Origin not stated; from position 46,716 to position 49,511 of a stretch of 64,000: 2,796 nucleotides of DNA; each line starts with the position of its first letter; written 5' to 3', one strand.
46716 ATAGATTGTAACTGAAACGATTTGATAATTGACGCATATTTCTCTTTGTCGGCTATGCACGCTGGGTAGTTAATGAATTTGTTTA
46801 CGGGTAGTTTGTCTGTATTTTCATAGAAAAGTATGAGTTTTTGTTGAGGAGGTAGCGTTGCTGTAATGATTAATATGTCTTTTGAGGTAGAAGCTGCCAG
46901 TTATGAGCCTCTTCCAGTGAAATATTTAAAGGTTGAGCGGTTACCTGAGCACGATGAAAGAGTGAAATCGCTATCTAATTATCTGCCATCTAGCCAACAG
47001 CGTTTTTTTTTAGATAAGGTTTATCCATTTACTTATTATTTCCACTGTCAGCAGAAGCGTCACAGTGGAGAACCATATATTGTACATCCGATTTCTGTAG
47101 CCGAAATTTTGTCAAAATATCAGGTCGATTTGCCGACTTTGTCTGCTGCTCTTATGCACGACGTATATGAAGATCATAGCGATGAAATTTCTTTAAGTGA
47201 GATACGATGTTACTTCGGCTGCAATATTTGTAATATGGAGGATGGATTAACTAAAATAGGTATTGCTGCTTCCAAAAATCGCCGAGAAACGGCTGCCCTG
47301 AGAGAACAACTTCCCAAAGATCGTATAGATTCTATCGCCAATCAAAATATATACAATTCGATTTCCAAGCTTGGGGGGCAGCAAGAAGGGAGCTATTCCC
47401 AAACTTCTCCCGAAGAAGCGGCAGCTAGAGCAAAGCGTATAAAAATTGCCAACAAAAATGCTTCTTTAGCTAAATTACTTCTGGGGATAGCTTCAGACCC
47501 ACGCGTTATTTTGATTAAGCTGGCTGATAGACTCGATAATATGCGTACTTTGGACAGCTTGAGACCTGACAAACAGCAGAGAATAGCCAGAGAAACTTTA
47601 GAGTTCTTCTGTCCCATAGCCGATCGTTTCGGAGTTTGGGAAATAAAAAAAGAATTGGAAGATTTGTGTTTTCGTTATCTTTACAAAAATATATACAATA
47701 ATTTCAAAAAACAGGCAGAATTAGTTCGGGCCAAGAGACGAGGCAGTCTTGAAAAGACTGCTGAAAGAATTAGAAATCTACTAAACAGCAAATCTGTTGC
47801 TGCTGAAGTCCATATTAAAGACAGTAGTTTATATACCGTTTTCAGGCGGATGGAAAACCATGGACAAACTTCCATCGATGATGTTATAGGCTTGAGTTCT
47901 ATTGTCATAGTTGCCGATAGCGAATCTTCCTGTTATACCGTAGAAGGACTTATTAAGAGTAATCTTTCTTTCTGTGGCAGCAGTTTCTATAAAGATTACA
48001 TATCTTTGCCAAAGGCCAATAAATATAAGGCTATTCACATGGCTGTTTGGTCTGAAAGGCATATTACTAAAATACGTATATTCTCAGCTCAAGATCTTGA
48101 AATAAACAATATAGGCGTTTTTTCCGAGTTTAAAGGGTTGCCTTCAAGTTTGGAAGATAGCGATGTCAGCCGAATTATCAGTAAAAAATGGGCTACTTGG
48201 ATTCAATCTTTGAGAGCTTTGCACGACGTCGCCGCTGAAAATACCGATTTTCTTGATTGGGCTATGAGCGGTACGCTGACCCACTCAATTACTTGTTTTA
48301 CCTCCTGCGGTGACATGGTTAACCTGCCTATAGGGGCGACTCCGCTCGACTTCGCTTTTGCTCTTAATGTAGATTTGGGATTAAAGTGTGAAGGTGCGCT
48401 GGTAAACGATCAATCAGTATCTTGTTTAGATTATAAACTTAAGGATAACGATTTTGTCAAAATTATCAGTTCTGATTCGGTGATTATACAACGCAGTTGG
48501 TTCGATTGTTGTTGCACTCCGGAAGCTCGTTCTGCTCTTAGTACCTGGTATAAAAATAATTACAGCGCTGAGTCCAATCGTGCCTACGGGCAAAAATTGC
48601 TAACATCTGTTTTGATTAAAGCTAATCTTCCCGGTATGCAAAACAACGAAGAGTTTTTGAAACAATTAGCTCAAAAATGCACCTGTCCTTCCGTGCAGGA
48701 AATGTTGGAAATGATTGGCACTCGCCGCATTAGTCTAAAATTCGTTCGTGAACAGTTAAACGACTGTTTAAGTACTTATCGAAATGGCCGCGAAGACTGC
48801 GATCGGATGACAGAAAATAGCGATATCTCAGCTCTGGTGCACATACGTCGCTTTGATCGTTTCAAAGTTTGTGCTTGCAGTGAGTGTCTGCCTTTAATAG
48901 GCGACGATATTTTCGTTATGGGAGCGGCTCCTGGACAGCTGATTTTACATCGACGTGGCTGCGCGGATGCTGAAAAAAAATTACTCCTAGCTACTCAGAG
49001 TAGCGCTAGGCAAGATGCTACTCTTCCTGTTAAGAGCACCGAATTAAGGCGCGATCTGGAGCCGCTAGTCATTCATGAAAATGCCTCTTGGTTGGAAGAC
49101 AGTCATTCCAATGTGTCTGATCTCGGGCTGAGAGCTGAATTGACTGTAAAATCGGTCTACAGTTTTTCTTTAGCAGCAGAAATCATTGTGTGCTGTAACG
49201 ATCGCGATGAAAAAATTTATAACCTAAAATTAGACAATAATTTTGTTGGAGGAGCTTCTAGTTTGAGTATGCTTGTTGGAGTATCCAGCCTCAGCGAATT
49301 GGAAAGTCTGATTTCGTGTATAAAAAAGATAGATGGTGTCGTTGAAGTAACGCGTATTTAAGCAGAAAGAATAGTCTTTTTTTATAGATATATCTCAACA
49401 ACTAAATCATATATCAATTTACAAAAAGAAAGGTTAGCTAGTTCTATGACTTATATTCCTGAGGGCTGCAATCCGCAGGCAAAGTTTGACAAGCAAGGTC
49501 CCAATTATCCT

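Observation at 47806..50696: Copies 1 and 2 keep hydrolase motifs but have lost the synthetase catalytic motifs (possible hydrolase-only or sensor long RSHs)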

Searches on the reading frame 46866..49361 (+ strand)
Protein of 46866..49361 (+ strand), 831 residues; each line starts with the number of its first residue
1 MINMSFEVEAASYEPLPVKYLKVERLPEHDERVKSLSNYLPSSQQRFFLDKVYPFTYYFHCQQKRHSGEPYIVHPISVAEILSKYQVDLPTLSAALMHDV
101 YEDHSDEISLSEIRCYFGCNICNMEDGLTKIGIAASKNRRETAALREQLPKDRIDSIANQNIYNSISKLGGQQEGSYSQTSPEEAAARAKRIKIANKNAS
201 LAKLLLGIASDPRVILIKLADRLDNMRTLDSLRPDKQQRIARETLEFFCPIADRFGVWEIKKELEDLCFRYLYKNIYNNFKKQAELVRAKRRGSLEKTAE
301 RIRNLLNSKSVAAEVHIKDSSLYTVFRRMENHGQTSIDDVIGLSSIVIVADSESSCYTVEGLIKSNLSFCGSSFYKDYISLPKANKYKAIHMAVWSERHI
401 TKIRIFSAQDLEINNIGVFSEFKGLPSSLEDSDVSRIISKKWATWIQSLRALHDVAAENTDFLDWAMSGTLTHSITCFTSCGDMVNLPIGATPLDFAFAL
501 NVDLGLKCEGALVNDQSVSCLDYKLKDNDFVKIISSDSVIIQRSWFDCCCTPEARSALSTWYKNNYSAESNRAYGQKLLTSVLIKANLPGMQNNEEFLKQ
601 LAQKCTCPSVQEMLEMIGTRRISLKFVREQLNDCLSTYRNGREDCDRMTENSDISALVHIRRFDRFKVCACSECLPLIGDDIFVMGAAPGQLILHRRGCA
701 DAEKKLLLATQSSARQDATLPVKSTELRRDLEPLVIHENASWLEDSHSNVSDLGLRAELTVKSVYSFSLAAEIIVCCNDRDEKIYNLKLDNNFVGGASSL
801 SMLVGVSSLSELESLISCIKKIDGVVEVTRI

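Call 3: search_protein_families(library=pfam, proteins=[window:46866-49361:+], max_evalue=0.01)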
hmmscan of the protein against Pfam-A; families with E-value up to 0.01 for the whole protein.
window:46866-49361:+ (831 aa): 5 families
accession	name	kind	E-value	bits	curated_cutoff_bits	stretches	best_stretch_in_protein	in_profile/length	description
PF13328.12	HD_4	-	6.7e-33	114.1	27.2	2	187-258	85-156/156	HD domain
PF02824.27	TGS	-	3.3e-10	40.3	22.2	1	477-534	3-59/60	TGS domain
PF04607.23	RelA_SpoT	-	1.8e-08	35.1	27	1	321-412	5-96/113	Region found in RelA / SpoT proteins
PF01966.28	HD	-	2.3e-06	28.3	22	1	72-226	2-116/116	HD domain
PF13291.12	ACT_4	-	2.6e-05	25.2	27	1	759-830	9-80/80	ACT domain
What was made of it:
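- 46866..49361 (+): Copy 1: long RSH, hydrolase-type (H-type), with a degenerate pseudo-synthetase domain (831 aa). Pfam HD_4 114 bits, RelA_SpoT 35 bits, TGS, ACT_4 (call 3).
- On Long RSH (RelA/SpoT homologue) superfamily: Pfam HD_4, RelA_SpoT, TGS and ACT_4 in all three (call 3).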

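Call 4: search_protein_families(library=ncbifam, proteins=[window:46866-49361:+], max_evalue=0.01)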
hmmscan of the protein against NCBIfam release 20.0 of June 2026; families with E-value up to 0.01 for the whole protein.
window:46866-49361:+ (831 aa): 3 families
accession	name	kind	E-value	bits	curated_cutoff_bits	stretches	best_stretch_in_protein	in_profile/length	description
TIGR00691.1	spoT_relA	subfamily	7.4e-122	407.9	499.2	1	55-705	4-592/687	RelA/SpoT family protein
NF008303.0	PRK11092.1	equivalog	3.6e-89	299.8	947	2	198-701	116-601/702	bifunctional GTP diphosphokinase/guanosine-3',5'-bis pyrophosphate 3'-pyrophosphohydrolase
NF008124.0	PRK10872.1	equivalog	3.3e-58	197.9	728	1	200-638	134-567/744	GTP diphosphokinase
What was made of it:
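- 46866..49361 (+): TIGR00691 408 bits, below the 499 cut-off (call 4).
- On Long RSH (RelA/SpoT homologue) superfamily: TIGR00691 matches over the full length (call 4).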

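Call 7: search_solved_structures(query=window:46866-49361:+, show_alignments=2, max_evalue=1e-20)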
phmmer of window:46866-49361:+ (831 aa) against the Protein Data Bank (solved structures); distinct sequences matched with E-value up to 1e-20: 15.
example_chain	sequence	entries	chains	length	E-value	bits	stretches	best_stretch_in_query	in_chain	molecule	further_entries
6yxa_A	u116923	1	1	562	2.5e-67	230.8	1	203-625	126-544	GTP pyrophosphokinase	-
8fr8_I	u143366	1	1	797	2.2e-64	221.1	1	197-704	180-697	GTP pyrophosphokinase RelA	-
7oiw_A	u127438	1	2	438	2.9e-59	204.2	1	200-511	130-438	GTP pyrophosphokinase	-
1vj7_A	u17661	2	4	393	3.1e-55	190.8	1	202-466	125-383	Bifunctional RELA/SPOT | Bifunctional (p)ppGpp synthase/hydrolase RelA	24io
8acu_A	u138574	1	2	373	2e-49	171.6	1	202-418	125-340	GTP pyrophosphokinase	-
5iqr_8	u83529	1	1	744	8.6e-49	169.5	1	200-625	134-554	GTP pyrophosphokinase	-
5kps_A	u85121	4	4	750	8.8e-49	169.5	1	200-625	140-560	GTP pyrophosphokinase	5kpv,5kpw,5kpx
5l3p_z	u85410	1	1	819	1.3e-48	168.9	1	200-625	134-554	GTP pyrophosphokinase,GTP pyrophosphokinase,GTP pyrophosphokinase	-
9s6k_B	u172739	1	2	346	2.2e-45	158.3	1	201-417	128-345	GTP pyrophosphokinase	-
7ohg_A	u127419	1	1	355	1e-43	152.7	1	200-395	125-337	Guanosine-3',5'-bis(Diphosphate) 3'-pyrophosphohydrolase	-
6s2t_A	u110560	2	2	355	1e-43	152.7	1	200-395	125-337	(P)ppGpp synthetase I, SpoT/RelA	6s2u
6s2v_A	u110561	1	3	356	1e-43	152.7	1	200-395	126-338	(P)ppGpp synthetase I, SpoT/RelA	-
5xnx_A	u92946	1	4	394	2.6e-43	151.4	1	197-395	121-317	Bifunctional (p)ppGpp synthase/hydrolase RelA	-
7qpr_A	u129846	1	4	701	5.9e-41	143.6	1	194-583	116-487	ACT domain protein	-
7qps_A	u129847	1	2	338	7.9e-34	120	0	194-388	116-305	ACT domain protein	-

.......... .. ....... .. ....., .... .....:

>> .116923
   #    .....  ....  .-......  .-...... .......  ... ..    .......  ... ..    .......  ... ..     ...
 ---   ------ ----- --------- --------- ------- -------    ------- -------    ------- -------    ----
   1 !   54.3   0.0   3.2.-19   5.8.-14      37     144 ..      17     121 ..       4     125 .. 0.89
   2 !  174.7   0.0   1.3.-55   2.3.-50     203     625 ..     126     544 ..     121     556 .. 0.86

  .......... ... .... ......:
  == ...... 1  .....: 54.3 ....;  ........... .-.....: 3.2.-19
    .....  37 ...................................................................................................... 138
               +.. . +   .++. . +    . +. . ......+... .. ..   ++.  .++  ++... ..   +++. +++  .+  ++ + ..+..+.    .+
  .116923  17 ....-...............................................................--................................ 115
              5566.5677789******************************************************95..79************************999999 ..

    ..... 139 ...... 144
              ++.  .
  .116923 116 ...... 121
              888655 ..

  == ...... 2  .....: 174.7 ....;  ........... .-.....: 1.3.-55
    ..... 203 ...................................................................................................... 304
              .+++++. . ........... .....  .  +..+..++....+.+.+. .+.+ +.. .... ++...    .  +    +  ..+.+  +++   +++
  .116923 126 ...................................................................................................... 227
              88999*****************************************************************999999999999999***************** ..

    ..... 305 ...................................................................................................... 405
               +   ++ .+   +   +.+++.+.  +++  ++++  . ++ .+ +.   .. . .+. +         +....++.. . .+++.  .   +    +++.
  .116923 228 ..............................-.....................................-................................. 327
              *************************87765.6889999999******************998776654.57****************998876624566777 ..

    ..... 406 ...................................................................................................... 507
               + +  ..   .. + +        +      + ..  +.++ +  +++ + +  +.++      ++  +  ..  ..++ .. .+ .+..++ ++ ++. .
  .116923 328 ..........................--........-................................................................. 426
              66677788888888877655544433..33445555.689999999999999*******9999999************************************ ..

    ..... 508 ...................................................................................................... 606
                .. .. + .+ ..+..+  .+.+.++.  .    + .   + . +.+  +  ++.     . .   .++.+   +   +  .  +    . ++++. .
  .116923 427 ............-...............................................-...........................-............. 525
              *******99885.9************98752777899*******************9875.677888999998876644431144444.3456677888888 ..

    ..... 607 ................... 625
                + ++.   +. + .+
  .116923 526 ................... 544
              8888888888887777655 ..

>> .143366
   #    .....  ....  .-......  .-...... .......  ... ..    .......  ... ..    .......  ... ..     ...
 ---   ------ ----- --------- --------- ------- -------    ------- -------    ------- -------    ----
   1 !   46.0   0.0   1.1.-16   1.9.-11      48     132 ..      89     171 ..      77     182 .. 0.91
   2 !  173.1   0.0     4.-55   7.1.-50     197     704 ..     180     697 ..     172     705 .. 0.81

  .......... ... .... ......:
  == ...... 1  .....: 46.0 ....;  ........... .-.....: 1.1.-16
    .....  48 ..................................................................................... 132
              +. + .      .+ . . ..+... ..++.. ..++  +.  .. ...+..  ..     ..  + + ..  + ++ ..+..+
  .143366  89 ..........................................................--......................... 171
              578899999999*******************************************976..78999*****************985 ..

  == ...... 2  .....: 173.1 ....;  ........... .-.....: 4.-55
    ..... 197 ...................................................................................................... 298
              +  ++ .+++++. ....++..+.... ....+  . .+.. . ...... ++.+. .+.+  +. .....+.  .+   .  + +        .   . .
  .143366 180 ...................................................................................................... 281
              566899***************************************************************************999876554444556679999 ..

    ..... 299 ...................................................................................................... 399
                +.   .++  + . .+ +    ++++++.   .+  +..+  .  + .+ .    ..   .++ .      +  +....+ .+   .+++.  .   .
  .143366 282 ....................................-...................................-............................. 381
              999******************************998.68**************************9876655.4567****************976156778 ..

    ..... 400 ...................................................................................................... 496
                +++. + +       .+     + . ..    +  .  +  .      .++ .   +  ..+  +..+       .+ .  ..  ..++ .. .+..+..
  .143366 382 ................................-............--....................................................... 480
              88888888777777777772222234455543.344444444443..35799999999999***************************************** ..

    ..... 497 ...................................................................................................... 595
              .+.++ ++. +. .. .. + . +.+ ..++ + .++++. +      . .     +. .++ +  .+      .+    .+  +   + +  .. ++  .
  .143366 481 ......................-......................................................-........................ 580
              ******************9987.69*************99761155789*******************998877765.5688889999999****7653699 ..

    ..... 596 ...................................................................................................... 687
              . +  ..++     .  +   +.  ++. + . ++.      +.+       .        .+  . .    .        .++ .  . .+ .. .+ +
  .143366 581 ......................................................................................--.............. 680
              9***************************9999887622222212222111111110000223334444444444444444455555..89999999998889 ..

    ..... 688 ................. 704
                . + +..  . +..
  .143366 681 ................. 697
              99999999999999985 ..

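Call 8: find_encoding_contigs(protein=window:46866-49361:+, flank=10000, max_places=6)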
Protein window:46866-49361:+ (831 aa): 2 contigs read that carry it; 1 place shown.
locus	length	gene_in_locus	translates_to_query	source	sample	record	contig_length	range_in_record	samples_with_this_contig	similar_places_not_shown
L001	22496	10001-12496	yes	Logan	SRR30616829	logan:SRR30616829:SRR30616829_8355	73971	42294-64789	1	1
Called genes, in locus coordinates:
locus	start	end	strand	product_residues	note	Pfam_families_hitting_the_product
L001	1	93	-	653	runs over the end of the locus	PF02784:Orn_Arg_deC_N, PF17810:Arg_decarb_HB, PF17944:Arg_decarbox_C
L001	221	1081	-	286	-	PF00459:Inositol_P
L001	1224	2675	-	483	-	PF22148:Fervidolysin_NPro-like, PF00082:Peptidase_S8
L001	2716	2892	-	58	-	-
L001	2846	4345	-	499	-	PF22148:Fervidolysin_NPro-like (weak), PF00082:Peptidase_S8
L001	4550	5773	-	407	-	PF00962:A_deaminase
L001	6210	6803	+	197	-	-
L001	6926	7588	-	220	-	-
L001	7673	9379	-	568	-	PF01401:Peptidase_M2, PF01432:Peptidase_M3, PF02074:Peptidase_M32 (weak)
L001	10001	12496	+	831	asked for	PF01966:HD (weak), PF13328:HD_4, PF04607:RelA_SpoT, PF02824:TGS, PF13291:ACT_4 (faint)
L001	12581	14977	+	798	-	PF13328:HD_4, PF01966:HD, PF13328:HD_4, PF04607:RelA_SpoT, PF02824:TGS, PF13291:ACT_4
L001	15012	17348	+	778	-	PF13328:HD_4, PF04607:RelA_SpoT, PF02824:TGS, PF19296:RelA_AH, PF28438:RelA_RIS, PF13291:ACT_4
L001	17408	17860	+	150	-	PF02580:Tyr_Deacylase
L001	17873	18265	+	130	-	PF00072:Response_reg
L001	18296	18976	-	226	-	PF04263:TPK_catalytic, PF04265:TPK_B1_binding (weak)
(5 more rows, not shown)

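Call 9: find_homologous_proteins(query=window:46866-49361:+, max_evalue=1e-10)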
Query window:46866-49361:+ (831 aa): 7720 proteins with E <= 1e-10 among 8000 candidates; the best 120 are listed.
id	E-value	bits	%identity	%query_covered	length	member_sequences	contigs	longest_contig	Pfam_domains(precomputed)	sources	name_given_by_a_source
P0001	0.0e+0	1878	100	100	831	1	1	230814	PF04607.24,PF13328.13,PF02824.28,PF01966.29,PF13291.13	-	-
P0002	0.0e+0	1377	75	100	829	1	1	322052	PF04607.24,PF13328.13,PF02824.28,PF13291.13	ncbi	ncbi:MAG: HD domain-containing protein [Candidatus Bruticola sp.]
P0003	0.0e+0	1032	57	100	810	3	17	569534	PF04607.24,PF13328.13,PF02824.28,PF13291.13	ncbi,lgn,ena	-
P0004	0.0e+0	1020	56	100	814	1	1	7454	PF04607.24,PF13328.13,PF02824.28,PF13291.13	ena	-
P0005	0.0e+0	1018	56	100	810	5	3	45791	PF04607.24,PF13328.13,PF02824.28,PF13291.13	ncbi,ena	-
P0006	0.0e+0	1017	57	100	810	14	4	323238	PF04607.24,PF13328.13,PF02824.28,PF13291.13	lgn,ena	-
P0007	0.0e+0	1012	56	100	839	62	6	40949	PF04607.24,PF13328.13,PF02824.28,PF13291.13,PF28438.1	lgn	-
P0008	1.1e-292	991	55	100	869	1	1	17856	PF04607.24,PF13328.13,PF02824.28,PF13291.13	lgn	-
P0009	1.3e-266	905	50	100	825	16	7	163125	PF04607.24,PF13328.13,PF02824.28,PF01966.29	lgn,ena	-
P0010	2.9e-206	705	42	100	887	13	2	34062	PF13328.13,PF02824.28,PF13291.13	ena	-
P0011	9.3e-128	446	40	75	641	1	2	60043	PF04607.24,PF13328.13,PF02824.28,PF01966.29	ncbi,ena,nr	ncbi:bifunctional (p)ppGpp synthetase/guanosine-3',5'-bis(diphosphate) 3'-pyrophosphohydrolase [bact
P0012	6.8e-93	330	27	95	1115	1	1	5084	PF04607.24,PF13328.13,PF19296.6,PF02824.28,PF01966.29,PF13291.13,PF28438.1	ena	-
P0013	4.2e-83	298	29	80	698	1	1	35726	PF04607.24,PF13328.13,PF19296.6,PF02824.28,PF01966.29,PF13291.13,PF01842.32,PF28438.1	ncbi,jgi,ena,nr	ncbi:MAG: guanosine-3',5'-bis(diphosphate) 3'-pyrophosphohydrolase [Aquifex sp.]|nr:MAG: guanosine-3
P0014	4.5e-82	295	29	80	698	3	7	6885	PF04607.24,PF13328.13,PF19296.6,PF02824.28,PF01966.29,PF13291.13,PF01842.32,PF28438.1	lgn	-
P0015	9.1e-81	290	31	62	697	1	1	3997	PF04607.24,PF13328.13,PF19296.6,PF02824.28,PF01966.29,PF22629.3,PF13291.13,PF01842.32,PF28438.1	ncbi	-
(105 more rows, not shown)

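Call 13: find_related_loci(query=A1, collection=genome_contigs, flank=10000)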
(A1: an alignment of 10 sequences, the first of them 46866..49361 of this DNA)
Query A1 (831 aa) in genome_contigs; peptide patterns used: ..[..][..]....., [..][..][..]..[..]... (x = any residue, [..] = any of these).
600 stretches matched a pattern (row limit reached: there are more); 573 encode a relative of the query (tblastn E <= 1e-3); the best 80 are kept; 80 distinct loci.
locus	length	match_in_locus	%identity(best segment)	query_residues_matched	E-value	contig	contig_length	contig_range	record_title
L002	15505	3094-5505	57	5-831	0e+0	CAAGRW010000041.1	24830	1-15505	MAG TPA_asm: Candidatus Riflebacteria bacterium, isolate HGM23016, WGS project CAAGRW010000000 data, contig: SRS883029_5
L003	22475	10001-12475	50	4-830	0e+0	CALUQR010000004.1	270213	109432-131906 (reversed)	MAG: Candidatus Eremiobacteraeota bacterium isolate BRZ_DV__bin14 genome assembly, contig: BRZ_DV_NODE_29_length_270213_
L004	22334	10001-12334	33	27-831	1e-139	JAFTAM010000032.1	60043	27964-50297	Bacterium isolate RGIG3641 Goat_Rumen.Co__c567731, whole genome shotgun sequence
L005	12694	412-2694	28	27-831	5e-89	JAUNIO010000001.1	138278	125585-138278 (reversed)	MAG: bacterium isolate S28M_St_metabat_78 NODE_54_length_138278_cov_24.226214, whole genome shotgun sequence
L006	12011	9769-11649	30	48-701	2e-82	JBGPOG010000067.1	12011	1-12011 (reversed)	MAG: Chthonomonadia bacterium isolate OBJ_0618_7090110_197 k141_4063276_length_12011_cov_14.0000, whole genome shotgun s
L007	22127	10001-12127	26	30-830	6e-81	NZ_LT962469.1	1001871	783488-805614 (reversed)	Ezakiella peruensis strain M6.X2 isolate M6.X2, whole genome shotgun sequence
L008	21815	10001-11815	29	30-699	3e-80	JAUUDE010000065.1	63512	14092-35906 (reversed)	MAG: Thiomicrospira sp. isolate WV30_bin5 all_Scaff000577, whole genome shotgun sequence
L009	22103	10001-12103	28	14-753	9e-80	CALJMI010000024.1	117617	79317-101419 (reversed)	MAG: uncultured Caldilinea sp. isolate N1_Bin_METABAT__52_1 genome assembly, contig: c_000000634420, whole genome shotgu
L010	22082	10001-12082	29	34-831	2e-78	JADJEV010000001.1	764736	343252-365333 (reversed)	MAG: Candidatus Methylophosphatis roskildensis isolate Bjer_18-Q3-R1-45_BAT3C.347 tig00000120-10-7653930, whole genome s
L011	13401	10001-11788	31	35-704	4e-78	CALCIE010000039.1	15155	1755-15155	MAG TPA_asm: uncultured proteobacterium isolate SRR5251193_bin.123_CONCOCT_v1.1_MAG genome assembly, contig: ERZ795068.3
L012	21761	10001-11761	29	53-703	2e-77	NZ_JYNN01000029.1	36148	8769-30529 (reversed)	Thiomicrospira microaerophila strain ASL8-2 NA59DRAFT_scaffold00027.27_C, whole genome shotgun sequence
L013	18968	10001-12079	27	34-831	5e-77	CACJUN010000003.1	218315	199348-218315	MAG: uncultured SAR86 cluster bacterium isolate AG-453-B11 genome assembly, contig: AG-453-B11_NODE_3, whole genome shot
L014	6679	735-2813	27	34-831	6e-77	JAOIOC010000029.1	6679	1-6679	SAR86 cluster bacterium isolate AH-736-O06 AH-736-O06_NODE_29, whole genome shotgun sequence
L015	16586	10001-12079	27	34-831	2e-76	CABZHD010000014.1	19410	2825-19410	MAG: uncultured SAR86 cluster bacterium isolate AG-895-O02 genome assembly, contig: AG-895-O02_NODE_14, whole genome sho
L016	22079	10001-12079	27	34-831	1e-76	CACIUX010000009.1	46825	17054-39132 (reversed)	uncultured SAR86 cluster bacterium isolate AG-914-F13 genome assembly, contig: AG-914-F13_NODE_9, whole genome shotgun s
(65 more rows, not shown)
